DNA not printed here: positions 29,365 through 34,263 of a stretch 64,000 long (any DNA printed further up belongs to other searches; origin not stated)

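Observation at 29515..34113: Giant SF1 helicase + Vsr-like nuclease fusion next to AbiE: candidate single-protein anti-phage nuclease-helicase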

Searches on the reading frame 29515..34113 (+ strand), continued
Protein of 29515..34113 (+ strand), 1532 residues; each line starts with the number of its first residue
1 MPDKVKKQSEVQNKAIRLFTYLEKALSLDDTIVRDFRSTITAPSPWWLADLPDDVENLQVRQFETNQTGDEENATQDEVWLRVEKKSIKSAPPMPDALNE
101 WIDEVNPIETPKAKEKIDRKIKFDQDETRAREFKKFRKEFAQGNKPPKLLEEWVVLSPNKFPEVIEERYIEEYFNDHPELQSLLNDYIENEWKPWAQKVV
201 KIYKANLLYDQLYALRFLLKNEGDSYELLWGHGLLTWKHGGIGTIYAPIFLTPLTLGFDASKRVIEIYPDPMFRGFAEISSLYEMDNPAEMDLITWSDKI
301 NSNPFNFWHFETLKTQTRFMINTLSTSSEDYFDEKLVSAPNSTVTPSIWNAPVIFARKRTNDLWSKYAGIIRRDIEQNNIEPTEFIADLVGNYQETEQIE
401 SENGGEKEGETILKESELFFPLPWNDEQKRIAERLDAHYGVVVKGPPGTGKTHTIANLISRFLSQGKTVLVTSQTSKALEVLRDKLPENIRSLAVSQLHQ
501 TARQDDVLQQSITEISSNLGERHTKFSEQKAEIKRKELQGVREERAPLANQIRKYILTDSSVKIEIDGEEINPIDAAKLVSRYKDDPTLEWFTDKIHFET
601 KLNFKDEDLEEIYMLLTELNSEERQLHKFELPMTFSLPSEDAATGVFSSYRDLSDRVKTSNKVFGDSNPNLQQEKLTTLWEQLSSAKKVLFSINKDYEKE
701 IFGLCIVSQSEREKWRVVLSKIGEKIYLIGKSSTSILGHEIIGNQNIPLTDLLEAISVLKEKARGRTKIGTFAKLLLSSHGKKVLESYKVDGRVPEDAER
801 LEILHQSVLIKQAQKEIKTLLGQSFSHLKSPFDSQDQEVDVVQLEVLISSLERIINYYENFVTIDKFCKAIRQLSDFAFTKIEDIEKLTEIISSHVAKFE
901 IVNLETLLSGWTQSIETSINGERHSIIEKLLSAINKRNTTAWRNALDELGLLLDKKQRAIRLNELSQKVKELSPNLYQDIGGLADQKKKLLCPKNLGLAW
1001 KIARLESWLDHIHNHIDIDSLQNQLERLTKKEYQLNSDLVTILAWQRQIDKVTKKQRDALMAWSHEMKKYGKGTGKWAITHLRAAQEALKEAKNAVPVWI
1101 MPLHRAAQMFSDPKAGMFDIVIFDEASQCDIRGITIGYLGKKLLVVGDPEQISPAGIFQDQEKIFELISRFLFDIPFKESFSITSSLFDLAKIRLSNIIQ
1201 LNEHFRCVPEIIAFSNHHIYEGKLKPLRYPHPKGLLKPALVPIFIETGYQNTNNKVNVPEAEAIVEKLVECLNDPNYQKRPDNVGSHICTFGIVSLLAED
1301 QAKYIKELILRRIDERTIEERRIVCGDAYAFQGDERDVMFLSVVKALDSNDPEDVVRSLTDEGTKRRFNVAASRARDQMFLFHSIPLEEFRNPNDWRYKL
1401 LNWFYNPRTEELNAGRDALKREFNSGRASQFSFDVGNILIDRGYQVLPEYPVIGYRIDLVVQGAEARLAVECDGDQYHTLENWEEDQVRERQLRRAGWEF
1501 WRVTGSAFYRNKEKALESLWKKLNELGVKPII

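Call 18: find_encoding_contigs(protein=P0013, flank=10000, max_places=2)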
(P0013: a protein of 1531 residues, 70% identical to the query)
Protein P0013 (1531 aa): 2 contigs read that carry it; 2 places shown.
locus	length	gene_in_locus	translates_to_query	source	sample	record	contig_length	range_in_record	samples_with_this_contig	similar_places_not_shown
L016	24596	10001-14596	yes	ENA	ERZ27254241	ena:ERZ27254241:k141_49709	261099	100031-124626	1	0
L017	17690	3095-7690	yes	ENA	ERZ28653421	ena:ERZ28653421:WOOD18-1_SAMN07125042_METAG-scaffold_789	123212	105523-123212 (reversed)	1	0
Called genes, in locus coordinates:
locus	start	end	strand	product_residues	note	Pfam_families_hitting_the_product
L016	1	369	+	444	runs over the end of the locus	PF00270:DEAD, PF00271:Helicase_C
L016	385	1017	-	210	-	PF14360:PAP2_C (weak)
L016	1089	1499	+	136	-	-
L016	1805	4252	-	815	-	-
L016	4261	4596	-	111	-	-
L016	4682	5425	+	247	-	-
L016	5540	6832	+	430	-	PF02195:ParB_N, PF01555:N6_N4_Mtase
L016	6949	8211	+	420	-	-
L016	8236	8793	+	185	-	-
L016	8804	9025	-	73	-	PF12844:HTH_19 (weak), PF13560:HTH_31, PF01381:HTH_3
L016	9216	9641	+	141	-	-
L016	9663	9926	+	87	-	-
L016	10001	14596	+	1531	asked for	PF13086:AAA_11, PF13245:AAA_19 (weak), PF13604:AAA_30, PF13087:AAA_12, PF18741:MTES_1575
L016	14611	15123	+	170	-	-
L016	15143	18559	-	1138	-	PF13482:RNase_H_2, PF13086:AAA_11 (weak), PF13245:AAA_19 (faint), PF13604:AAA_30, PF13087:AAA_12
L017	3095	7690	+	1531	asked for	PF13086:AAA_11, PF13245:AAA_19 (weak), PF13604:AAA_30, PF13087:AAA_12, PF18741:MTES_1575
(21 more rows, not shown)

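Call 19: find_encoding_contigs(protein=P0072, flank=7000, max_places=1)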
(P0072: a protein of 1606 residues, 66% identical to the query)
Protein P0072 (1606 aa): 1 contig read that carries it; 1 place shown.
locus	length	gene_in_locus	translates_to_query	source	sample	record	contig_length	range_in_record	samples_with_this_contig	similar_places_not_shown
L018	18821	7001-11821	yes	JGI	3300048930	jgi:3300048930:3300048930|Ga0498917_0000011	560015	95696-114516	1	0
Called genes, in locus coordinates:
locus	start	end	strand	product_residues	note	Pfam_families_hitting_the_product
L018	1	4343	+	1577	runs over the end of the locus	PF00395:SLH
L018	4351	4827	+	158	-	-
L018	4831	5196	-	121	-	-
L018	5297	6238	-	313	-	PF01795:Methyltransf_5, PF09445:Methyltransf_15 (weak)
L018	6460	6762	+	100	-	PF18291:HU-HIG (weak), PF00216:Bac_DNA_binding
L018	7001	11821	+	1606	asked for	PF20720:nSTAND3 (faint), PF13086:AAA_11, PF13604:AAA_30, PF13245:AAA_19 (weak), PF13087:AAA_12, PF18741:MTES_1575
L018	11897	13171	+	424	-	PF09903:DUF2130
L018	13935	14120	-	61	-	-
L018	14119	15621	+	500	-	PF06418:CTP_synth_N, PF00117:GATase, PF07722:Peptidase_C26 (weak)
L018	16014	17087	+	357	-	-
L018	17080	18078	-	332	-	-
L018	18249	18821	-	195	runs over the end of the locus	-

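Call 20: find_encoding_contigs(protein=P0103, flank=7000, max_places=1)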
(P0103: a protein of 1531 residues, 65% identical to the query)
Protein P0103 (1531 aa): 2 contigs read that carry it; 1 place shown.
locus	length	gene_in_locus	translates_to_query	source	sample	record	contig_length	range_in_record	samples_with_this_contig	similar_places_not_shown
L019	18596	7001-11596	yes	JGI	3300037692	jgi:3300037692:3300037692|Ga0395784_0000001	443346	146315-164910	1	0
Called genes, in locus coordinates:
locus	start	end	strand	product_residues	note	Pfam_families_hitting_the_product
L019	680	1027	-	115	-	PF00239:Resolvase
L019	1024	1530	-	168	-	PF21818:DUF6884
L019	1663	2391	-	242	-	-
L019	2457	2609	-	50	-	-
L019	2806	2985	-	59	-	-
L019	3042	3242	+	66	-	-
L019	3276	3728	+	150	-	-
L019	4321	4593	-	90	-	PF13560:HTH_31, PF12844:HTH_19 (weak), PF01381:HTH_3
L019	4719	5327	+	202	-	-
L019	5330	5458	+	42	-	-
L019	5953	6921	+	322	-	PF00565:SNase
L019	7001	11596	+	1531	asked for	PF13086:AAA_11, PF13245:AAA_19 (faint), PF13604:AAA_30 (weak), PF13087:AAA_12, PF18741:MTES_1575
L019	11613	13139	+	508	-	PF12705:PDDEXK_1 (faint), PF13482:RNase_H_2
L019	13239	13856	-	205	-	PF00717:Peptidase_S24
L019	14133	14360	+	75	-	-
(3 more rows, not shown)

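Call 21: find_encoding_contigs(protein=P0075, flank=7000, max_places=1)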
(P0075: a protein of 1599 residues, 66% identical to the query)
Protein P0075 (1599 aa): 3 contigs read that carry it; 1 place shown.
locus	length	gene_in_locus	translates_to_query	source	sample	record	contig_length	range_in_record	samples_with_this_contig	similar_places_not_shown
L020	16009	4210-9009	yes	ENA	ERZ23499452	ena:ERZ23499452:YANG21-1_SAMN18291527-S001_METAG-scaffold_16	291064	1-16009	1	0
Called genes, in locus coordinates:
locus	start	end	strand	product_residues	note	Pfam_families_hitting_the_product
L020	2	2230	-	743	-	?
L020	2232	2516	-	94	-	PF02583:Trns_repr_metal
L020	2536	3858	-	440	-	PF00239:Resolvase, PF07508:Recombinase, PF13408:Zn_ribbon_recom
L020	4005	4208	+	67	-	PF13560:HTH_31, PF12844:HTH_19, PF01381:HTH_3, PF13413:HTH_25 (faint), PF13443:HTH_26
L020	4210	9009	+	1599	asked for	PF13086:AAA_11, PF13245:AAA_19 (faint), PF13604:AAA_30 (weak), PF20720:nSTAND3 (faint), PF13087:AAA_12, PF18741:MTES_1575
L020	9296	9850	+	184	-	-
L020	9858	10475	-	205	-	-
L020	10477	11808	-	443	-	PF02195:ParB_N, PF01555:N6_N4_Mtase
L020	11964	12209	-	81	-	-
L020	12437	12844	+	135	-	PF05014:Nuc_deoxyrib_tr, PF15891:Nuc_deoxyri_tr2 (weak)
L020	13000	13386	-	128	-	PF12643:MazG-like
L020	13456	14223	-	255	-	-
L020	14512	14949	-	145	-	-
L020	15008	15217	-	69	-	PF13443:HTH_26, PF01381:HTH_3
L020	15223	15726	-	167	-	PF11188:DUF2975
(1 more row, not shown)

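Call 22: find_encoding_contigs(protein=P0001, flank=10000, max_places=2)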
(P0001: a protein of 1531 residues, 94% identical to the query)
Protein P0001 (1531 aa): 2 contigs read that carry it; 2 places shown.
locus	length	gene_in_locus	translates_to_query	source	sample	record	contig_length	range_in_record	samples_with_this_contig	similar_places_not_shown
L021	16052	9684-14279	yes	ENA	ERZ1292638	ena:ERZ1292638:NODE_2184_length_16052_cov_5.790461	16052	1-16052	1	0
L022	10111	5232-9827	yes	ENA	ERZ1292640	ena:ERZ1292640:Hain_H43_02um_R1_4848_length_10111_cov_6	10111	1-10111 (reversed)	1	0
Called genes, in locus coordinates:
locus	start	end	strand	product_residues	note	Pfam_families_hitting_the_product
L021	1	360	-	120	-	?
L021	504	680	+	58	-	PF12728:HTH_17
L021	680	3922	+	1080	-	PF13091:PLDc_2, PF00270:DEAD (faint), PF04851:ResIII (faint), PF00176:SNF2-rel_dom, PF00271:Helicase_C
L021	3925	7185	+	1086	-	PF02384:N6_Mtase (faint), PF07669:Eco57I, PF12950:TaqI_C (weak)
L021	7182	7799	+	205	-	PF14487:DarT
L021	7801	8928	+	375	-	PF01661:Macro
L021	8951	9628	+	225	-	-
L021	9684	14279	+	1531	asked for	PF00580:UvrD-helicase (weak), PF13086:AAA_11, PF13245:AAA_19 (weak), PF13604:AAA_30 (weak), PF20720:nSTAND3 (faint), PF13087:AAA_12, PF18741:MTES_1575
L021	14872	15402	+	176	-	-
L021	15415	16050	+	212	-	?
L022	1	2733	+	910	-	?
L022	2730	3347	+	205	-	PF14487:DarT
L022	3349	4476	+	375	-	PF01661:Macro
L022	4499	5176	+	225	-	-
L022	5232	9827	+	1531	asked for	PF00580:UvrD-helicase (weak), PF13086:AAA_11, PF13245:AAA_19 (weak), PF13604:AAA_30 (weak), PF20720:nSTAND3 (faint), PF13087:AAA_12, PF18741:MTES_1575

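Call 24: search_solved_structures(query=window:29515-34110:+, max_evalue=0.001, show_alignments=0)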
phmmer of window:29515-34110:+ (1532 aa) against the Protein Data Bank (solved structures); distinct sequences matched with E-value up to 0.001: 6.
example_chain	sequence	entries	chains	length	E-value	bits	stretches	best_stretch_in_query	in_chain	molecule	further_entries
5mzn_A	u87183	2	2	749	6e-10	40.4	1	1117-1381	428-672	Helicase SEN1,Helicase SEN1 | Helicase SEN1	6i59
8ram_O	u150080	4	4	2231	1.7e-08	35.7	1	1117-1381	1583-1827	Helicase SEN1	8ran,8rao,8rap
8ftm_A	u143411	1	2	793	2.8e-05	25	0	1034-1381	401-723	5'-3' RNA helicase-like protein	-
9kwf_B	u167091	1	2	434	6.4e-05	23.8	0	433-507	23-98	Putative deoxyribonuclease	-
8fth_A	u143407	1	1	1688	0.00032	21.5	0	1034-1381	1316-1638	5'-3' RNA helicase-like protein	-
8ftk_A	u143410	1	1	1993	0.0005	20.8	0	1034-1381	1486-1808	5'-3' RNA helicase-like protein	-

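Call 26: search_dna_similar(query=window:29515-34110:+, collection=plasmids, mode=protein, max_rows=25)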
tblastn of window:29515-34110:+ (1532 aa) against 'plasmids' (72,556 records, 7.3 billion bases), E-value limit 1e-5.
Records with a match: 472; places in all: 476; records where one place covers at least 80% of the query: 5.
Best place of each record, by identity: <60% 472.
By first word of the organism name: Klebsiella 237; Ralstonia 83; Acinetobacter 38; Rhizobium 16; Raoultella 11; Variovorax 5; Mesorhizobium 5; Vibrio 5; Sphingobium 4; Streptomyces 4; and 48 more.
By predicted mobility (MOB-suite, as given by PLSDB): conjugative 207; non-mobilizable 136; mobilizable 129.
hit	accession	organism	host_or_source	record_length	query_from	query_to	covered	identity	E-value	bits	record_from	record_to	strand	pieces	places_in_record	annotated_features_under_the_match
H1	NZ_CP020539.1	Sphingobium herbicidovorans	cell culture,soil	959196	77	1531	95%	28.4%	9e-115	410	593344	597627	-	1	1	DUF3320 domain-containing protein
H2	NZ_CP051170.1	Ralstonia pseudosolanacearum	Whole organism,potato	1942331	17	1531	81%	31.5%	1e-96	466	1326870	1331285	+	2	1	none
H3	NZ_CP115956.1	Ralstonia pseudosolanacearum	Solanum tuberosum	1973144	17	1531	81%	31.3%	5e-95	461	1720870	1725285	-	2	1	none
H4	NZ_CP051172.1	Ralstonia pseudosolanacearum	Whole organism,potato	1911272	17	1531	81%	31.3%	5e-95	461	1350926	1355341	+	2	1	none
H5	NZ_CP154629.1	Acetoanaerobium noterae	cell culture,Sludge of a digestion ...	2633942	195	1528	87%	28.1%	1e-107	388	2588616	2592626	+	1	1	none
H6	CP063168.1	Variovorax paradoxus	-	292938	145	1531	72%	33.0%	2e-90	501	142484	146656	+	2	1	AAA family ATPase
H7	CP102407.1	Fusobacteria bacterium ZRK30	pure culture,cold seep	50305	145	1530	71%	31.7%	6e-92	456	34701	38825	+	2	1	AAA domain-containing protein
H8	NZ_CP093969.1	Acinetobacter sp. LUNF3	whole organism,landfill soil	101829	180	1530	72%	31.2%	2e-86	438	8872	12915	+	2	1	AAA domain-containing protein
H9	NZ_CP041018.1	Sphingobium fuliginis ATCC 27551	cell culture,Water of rice field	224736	417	1531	73%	30.7%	1e-106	385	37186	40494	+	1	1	DUF3320 domain-containing protein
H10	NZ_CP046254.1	Sphingobium sp. CAP-1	cell culture,activated sludge of ...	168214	417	1531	73%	30.7%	3e-106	384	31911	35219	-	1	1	DUF3320 domain-containing protein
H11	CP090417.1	Acinetobacter johnsonii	mixed culture,soil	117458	180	1530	68%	32.0%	2e-86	439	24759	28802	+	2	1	AAA domain-containing protein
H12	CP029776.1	Deinococcus actinosclerus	mixed culture,wastewater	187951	143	1530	67%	31.4%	2e-96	462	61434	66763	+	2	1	hypothetical protein (x4) | IS701 family transposase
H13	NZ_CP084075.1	Fusobacterium vincentii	-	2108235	195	1530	67%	31.4%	2e-74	391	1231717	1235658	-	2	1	none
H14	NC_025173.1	Acinetobacter pittii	-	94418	180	1530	63%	33.0%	8e-87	441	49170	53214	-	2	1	none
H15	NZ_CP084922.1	Acinetobacter pittii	Groundwater from ...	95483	180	1530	63%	33.0%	9e-87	440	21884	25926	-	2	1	none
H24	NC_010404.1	Acinetobacter baumannii AYE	-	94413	180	1530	63%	32.9%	2e-87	443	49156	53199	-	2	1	AAA domain-containing protein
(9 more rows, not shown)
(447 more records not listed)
